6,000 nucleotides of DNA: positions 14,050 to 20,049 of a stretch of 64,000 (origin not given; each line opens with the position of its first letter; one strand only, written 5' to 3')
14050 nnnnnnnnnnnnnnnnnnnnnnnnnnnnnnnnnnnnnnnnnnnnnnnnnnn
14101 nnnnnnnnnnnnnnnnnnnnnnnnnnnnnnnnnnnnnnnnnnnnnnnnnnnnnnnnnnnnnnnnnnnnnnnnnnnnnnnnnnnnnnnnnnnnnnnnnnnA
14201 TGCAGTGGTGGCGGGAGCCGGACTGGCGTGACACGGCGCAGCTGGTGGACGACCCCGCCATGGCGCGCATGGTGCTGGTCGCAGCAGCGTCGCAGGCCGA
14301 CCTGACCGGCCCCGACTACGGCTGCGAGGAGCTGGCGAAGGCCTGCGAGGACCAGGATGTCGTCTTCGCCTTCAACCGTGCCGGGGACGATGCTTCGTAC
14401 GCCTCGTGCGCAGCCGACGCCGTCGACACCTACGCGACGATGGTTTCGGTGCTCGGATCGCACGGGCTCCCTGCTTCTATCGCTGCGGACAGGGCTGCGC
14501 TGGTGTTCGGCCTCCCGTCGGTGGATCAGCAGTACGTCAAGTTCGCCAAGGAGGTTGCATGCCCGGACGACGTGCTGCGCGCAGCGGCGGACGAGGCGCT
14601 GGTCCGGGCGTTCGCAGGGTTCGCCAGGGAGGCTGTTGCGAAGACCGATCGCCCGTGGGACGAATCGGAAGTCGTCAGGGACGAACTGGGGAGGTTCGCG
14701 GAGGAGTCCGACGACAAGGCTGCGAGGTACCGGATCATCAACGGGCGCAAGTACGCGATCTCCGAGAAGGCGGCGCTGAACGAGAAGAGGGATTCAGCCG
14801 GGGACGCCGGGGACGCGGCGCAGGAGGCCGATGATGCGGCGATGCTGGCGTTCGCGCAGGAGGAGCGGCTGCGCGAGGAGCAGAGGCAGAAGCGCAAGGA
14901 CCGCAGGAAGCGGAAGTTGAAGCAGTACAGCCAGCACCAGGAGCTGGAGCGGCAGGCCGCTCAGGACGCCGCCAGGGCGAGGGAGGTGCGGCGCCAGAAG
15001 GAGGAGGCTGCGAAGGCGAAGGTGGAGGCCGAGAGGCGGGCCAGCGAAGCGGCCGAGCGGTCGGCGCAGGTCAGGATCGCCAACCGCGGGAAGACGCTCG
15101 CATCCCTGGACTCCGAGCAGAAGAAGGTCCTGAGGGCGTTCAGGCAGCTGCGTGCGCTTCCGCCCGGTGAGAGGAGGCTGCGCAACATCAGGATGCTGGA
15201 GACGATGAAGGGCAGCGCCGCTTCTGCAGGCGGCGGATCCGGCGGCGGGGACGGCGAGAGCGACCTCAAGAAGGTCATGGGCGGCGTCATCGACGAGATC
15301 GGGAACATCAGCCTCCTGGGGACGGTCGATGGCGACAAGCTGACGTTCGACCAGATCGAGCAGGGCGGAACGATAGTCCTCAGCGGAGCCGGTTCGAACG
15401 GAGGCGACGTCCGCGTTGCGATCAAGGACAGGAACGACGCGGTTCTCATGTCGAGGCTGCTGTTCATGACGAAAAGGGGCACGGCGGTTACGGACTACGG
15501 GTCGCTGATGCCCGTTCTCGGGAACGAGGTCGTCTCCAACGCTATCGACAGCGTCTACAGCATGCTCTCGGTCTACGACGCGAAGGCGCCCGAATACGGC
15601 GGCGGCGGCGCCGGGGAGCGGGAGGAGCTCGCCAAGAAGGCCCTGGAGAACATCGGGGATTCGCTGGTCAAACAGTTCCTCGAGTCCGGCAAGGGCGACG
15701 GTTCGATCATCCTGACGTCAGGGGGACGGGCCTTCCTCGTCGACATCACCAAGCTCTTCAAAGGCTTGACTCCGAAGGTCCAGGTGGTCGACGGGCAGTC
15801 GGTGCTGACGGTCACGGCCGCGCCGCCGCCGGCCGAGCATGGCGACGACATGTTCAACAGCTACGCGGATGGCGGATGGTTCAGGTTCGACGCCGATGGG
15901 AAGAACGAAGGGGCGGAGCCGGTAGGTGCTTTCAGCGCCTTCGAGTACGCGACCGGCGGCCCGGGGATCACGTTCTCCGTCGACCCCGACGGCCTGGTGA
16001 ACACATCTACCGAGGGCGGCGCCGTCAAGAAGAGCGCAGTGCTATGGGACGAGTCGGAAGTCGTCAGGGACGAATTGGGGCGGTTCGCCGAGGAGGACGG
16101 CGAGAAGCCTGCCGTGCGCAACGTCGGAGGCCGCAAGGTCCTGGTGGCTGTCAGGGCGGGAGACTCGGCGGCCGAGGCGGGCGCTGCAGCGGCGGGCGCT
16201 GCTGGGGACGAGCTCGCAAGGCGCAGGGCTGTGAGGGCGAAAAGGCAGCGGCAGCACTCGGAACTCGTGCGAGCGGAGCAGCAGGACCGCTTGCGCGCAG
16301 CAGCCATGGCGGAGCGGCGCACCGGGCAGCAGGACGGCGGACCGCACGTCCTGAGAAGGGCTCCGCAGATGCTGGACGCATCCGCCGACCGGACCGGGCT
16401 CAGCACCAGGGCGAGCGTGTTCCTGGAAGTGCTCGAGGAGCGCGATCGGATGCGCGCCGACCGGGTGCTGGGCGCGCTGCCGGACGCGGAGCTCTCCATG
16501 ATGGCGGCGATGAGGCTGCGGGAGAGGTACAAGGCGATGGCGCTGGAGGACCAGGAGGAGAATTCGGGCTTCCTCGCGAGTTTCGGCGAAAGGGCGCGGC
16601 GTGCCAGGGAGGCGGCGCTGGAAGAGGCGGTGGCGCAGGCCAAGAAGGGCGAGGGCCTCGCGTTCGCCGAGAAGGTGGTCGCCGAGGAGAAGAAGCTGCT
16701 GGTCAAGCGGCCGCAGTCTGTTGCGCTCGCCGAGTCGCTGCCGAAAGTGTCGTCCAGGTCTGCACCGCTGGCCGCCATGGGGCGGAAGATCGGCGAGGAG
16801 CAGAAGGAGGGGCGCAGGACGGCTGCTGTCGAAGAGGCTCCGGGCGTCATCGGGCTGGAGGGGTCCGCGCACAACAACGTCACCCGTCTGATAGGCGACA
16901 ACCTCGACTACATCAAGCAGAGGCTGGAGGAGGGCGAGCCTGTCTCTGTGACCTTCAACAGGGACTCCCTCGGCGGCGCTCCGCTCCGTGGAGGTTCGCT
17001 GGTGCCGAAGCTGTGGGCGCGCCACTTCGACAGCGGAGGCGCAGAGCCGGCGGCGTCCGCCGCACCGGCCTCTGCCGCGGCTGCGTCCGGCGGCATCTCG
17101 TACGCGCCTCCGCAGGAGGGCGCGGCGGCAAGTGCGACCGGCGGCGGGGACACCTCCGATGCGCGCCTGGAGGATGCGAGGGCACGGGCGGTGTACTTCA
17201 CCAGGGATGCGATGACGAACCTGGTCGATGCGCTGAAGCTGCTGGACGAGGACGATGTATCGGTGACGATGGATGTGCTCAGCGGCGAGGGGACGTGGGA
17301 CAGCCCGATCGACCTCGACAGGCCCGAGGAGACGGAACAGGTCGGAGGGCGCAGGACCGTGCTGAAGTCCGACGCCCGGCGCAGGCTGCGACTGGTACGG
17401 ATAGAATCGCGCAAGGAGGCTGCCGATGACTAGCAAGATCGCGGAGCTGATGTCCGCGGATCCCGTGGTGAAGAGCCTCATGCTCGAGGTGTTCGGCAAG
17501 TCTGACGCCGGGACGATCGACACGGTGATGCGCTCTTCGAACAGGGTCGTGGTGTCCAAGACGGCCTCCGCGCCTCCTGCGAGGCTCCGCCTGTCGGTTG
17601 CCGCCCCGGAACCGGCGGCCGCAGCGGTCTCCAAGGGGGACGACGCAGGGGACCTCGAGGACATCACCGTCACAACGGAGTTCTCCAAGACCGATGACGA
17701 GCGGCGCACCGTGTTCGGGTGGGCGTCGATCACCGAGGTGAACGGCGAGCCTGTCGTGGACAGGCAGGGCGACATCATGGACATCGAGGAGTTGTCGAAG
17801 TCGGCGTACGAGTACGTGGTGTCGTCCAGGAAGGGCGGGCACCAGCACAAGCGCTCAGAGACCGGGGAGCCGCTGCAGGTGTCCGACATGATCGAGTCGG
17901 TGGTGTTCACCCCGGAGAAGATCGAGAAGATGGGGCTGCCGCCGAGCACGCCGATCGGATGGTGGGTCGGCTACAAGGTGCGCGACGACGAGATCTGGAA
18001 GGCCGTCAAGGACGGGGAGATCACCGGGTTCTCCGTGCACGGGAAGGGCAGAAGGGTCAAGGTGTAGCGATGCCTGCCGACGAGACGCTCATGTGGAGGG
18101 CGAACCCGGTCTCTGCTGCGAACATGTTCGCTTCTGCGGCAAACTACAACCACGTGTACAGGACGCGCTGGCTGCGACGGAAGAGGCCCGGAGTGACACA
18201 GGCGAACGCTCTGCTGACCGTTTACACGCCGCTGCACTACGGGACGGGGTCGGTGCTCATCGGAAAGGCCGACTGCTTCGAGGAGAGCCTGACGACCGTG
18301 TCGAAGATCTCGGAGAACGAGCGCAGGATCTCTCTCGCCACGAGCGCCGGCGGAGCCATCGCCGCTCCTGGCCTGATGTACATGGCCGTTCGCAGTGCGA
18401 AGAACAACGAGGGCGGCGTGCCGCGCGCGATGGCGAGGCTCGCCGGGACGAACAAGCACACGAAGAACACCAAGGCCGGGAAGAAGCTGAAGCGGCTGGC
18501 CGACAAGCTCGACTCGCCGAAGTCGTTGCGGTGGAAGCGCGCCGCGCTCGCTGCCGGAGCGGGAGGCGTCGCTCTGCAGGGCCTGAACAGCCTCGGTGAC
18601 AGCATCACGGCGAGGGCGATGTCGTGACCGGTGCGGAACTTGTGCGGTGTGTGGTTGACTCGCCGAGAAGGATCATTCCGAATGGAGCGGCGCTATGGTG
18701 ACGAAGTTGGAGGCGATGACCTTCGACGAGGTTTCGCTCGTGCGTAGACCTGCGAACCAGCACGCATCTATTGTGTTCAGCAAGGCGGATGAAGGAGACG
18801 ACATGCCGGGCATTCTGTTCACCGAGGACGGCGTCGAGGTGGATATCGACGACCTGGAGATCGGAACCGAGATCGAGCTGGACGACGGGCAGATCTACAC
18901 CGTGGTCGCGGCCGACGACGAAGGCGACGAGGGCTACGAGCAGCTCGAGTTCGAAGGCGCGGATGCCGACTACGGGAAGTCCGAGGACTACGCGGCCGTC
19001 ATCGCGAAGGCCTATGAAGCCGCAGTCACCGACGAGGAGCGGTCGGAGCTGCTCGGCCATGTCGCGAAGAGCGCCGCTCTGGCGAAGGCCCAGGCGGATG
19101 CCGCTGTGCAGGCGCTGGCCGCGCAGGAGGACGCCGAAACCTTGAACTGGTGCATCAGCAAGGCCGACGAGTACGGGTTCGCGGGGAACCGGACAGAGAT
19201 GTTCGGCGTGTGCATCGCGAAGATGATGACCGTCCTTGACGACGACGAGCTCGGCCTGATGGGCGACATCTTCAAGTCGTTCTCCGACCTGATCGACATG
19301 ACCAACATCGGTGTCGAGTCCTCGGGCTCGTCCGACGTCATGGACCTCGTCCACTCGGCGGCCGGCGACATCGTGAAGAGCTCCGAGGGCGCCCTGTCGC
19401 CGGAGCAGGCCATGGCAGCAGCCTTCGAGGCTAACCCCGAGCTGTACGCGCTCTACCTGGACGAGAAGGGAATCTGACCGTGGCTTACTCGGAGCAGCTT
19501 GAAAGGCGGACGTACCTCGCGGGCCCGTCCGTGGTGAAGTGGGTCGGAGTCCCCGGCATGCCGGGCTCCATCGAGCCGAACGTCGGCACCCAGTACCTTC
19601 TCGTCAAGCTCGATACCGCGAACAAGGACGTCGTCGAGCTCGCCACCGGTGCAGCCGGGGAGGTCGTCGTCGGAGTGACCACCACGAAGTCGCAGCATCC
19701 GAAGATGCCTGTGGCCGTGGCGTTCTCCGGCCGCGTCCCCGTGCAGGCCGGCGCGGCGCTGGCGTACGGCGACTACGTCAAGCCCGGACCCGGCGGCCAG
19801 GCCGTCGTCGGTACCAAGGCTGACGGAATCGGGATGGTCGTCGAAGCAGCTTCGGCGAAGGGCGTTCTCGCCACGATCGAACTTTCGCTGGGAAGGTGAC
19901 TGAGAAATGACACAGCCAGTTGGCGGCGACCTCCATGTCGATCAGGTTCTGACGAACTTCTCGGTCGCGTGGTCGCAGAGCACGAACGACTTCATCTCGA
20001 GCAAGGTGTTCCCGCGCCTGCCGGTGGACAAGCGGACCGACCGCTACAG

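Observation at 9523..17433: Two giant unknown proteins flanking a CbbX/SpoVK/EccA-type AAA+ ATPase between portal and prohead protease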

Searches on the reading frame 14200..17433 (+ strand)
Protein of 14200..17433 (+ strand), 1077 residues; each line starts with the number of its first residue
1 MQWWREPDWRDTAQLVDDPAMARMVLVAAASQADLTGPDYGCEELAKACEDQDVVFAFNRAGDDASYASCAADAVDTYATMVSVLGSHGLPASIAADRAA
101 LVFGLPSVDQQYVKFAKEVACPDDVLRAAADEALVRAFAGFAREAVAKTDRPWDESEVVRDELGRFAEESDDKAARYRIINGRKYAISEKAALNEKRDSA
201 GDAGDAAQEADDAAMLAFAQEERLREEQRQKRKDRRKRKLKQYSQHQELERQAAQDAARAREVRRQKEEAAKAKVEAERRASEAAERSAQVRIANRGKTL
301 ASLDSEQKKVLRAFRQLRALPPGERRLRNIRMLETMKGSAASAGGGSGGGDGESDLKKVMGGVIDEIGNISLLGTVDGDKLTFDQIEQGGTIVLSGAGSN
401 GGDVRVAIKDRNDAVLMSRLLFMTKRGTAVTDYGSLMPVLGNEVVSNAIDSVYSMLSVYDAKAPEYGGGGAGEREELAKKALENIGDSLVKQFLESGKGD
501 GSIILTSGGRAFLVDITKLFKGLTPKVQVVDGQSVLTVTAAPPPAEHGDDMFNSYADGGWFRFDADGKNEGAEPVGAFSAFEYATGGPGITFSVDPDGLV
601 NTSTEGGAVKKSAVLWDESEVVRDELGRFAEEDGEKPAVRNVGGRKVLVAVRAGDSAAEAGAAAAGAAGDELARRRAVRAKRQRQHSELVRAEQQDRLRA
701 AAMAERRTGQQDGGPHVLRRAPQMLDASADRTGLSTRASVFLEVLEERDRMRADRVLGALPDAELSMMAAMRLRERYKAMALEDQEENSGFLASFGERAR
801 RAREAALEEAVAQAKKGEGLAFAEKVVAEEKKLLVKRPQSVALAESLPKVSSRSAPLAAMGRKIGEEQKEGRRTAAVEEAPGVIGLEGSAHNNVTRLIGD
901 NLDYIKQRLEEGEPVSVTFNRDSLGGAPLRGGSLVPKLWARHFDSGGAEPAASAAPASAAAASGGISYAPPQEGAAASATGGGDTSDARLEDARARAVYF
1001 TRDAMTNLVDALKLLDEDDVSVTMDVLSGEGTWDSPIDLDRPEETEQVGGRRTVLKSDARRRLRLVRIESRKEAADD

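Call 4: search_protein_families(library=pfam, proteins=[window:14200-17433:+], max_evalue=0.01)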
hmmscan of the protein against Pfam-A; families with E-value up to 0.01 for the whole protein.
window:14200-17433:+ (1077 aa): 0 families

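Call 6: search_protein_families(library=phrogs, proteins=[window:14200-17433:+], max_evalue=0.01)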
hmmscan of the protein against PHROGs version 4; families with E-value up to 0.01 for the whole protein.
window:14200-17433:+ (1077 aa): 0 families

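Call 8: search_dna_similar(query=window:14200-17433:+, collection=phages, mode=protein, max_rows=25)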
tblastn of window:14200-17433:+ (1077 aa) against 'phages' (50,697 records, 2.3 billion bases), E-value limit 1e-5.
No match.

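Call 14: find_related_loci(query=window:14200-17433:+, collection=viral_contigs, flank=10000)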
Query window:14200-17433:+ (1077 aa) in viral_contigs; peptide patterns used: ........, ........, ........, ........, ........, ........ (x = any residue, [..] = any of these).
3 stretches matched a pattern, but none encodes a relative of the query by tblastn (E <= 1e-3).

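Call 26: search_solved_structures(query=A1, max_evalue=10, show_alignments=2)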
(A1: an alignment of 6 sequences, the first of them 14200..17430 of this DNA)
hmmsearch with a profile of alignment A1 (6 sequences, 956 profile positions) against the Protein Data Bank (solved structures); distinct sequences matched with E-value up to 10: 0.

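Call 76: search_protein_families(library=ncbifam, proteins=[window:14200-17433:+], max_evalue=0.01)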
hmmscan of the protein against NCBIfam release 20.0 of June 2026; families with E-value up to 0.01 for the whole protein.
window:14200-17433:+ (1077 aa): 0 families

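Call 103: search_protein_families(library=pfam, alignment_id=A10, max_evalue=0.01)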
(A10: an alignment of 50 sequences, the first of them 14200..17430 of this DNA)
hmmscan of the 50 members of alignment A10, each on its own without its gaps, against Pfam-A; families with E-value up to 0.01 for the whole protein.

A. member 1, window:14200-17430:+ (1077 aa): 0 families

B. families by the number of members that match (of 50 scanned): 7 families
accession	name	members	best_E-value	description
PF04233.19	Phage_Mu_F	21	1e-11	Phage Mu protein F like protein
PF13619.11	KTSC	1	0.00024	KTSC domain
PF16830.10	NBD94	1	0.0022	Nucleotide-Binding Domain 94 of RH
PF04886.17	PT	1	0.0023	PT disordered repeat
PF02031.22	Peptidase_M7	1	0.0068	Streptomyces extracellular neutral proteinase (M7) family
PF20432.4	Xre-like-HTH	1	0.0076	Antitoxin Xre-like helix-turn-helix domain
PF19522.4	DUF6052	1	0.0086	Family of unknown function (DUF6052)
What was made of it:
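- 14200..17433 (+): Giant 2 (1077 aa), a derived MuF (SPP1 gp7 family) protein that lacks the zinc-ribbon core. 21 of 50 members match PF04233 (call 103).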

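Call 104: search_protein_families(library=pfam, proteins=[window:14200-17430:+], max_evalue=1)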
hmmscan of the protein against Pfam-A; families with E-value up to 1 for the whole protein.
window:14200-17430:+ (1077 aa): 1 family
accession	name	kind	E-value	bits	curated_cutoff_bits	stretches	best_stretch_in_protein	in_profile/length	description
PF17803.7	Cadherin_4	-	0.51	11.3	25.1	0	376-399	42-68/71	Bacterial cadherin-like domain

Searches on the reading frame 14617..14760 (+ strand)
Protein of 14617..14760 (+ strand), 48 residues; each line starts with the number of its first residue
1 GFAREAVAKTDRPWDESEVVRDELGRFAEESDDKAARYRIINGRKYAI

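Call 85: find_homologous_proteins(query=A8, max_evalue=10)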
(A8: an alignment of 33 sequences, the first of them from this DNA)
Query A8 (33 sequences): 58 candidates shared short words with the query, none scored E <= 10.

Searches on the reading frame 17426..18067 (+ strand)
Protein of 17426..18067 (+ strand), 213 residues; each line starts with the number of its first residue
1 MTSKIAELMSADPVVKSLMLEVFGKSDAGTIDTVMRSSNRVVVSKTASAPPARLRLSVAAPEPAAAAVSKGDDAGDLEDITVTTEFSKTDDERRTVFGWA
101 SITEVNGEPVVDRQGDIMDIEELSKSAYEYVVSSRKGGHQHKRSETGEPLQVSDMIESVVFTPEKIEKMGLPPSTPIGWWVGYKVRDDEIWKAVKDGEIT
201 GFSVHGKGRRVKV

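Call 4: search_protein_families(library=pfam, proteins=[window:17426-18067:+], max_evalue=0.01)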
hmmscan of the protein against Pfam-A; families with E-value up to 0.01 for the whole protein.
window:17426-18067:+ (213 aa): 1 family
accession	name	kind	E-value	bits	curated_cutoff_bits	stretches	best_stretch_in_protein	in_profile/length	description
PF14550.11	Peptidase_S78_2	-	2.6e-20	73.1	24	1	85-210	4-124/126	Putative phage serine protease XkdF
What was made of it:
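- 17426..18067 (+): Prohead protease of XkdF type, with an 80-aa N-terminal extension. PF14550 E 2.6e-20 (call 4).
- Checked: XkdF protease 17426-18067: PF14550, E 2.6e-20 (call 4).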

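Call 6: search_protein_families(library=phrogs, proteins=[window:17426-18067:+], max_evalue=0.01)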
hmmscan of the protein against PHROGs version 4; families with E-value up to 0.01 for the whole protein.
window:17426-18067:+ (213 aa): 9 families
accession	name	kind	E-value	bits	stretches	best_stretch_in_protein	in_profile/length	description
phrog_1530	-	other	5.2e-21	76.4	1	80-212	233-353/379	DNA methyltransferase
phrog_3017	-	head and packaging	1.9e-11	44.8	1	88-211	45-155/402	head maturation protease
phrog_33677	-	head and packaging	2.2e-10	41.2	1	97-210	158-266/564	head maturation protease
phrog_13242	-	unknown function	6.8e-08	32.9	1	90-211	317-426/450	-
phrog_15223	-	other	9.7e-08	33.2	1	86-204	6-110/199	protease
phrog_19260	-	unknown function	5.5e-07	30.3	0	178-208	120-150/253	-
phrog_24921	-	unknown function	7.4e-07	29.6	1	148-206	108-168/349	-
phrog_34096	-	head and packaging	1.4e-06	28.3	1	86-204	126-231/412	head maturation protease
phrog_9427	-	head and packaging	0.0022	18.2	0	76-122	11-51/453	head maturation protease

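Call 76: search_protein_families(library=ncbifam, proteins=[window:17426-18067:+], max_evalue=0.01)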
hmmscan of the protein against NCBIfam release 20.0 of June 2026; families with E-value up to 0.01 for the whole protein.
window:17426-18067:+ (213 aa): 0 families

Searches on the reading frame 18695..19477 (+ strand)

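Call 4: search_protein_families(library=pfam, proteins=[window:18695-19477:+], max_evalue=0.01)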
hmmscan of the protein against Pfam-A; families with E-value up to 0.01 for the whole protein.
window:18695-19477:+ (260 aa): 0 families

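Call 6: search_protein_families(library=phrogs, proteins=[window:18695-19477:+], max_evalue=0.01)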
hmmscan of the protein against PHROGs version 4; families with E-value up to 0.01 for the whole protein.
window:18695-19477:+ (260 aa): 2 families
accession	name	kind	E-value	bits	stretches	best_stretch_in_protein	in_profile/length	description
phrog_3270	-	head and packaging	0.008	15.8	0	9-114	109-210/603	head maturation protease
phrog_2280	-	unknown function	0.0089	17.5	0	124-169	12-57/178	-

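Call 76: search_protein_families(library=ncbifam, proteins=[window:18695-19477:+], max_evalue=0.01)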
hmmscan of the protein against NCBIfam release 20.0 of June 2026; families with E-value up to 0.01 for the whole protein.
window:18695-19477:+ (260 aa): 0 families

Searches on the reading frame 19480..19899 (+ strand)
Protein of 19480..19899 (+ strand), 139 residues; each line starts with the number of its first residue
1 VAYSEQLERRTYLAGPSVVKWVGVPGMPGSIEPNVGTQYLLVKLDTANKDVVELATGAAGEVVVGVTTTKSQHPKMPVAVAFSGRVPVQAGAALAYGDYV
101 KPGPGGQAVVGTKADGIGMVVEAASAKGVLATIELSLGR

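Call 12: search_protein_families(library=pfam, proteins=[window:19480-19899:+], max_evalue=0.001)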
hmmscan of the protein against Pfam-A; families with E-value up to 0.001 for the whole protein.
window:19480-19899:+ (139 aa): 0 families

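Call 42: search_protein_families(library=phrogs, proteins=[window:19480-19899:+], max_evalue=0.001)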
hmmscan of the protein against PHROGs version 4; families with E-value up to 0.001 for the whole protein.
window:19480-19899:+ (139 aa): 1 family
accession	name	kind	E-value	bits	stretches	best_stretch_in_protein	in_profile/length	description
phrog_673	-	head and packaging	3.4e-10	41.3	1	37-136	31-129/260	head scaffolding protein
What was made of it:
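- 19480..19899 (+): 139-aa head protein (scaffold or decoration type). phrog_673 E 3.4e-10 (call 42).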
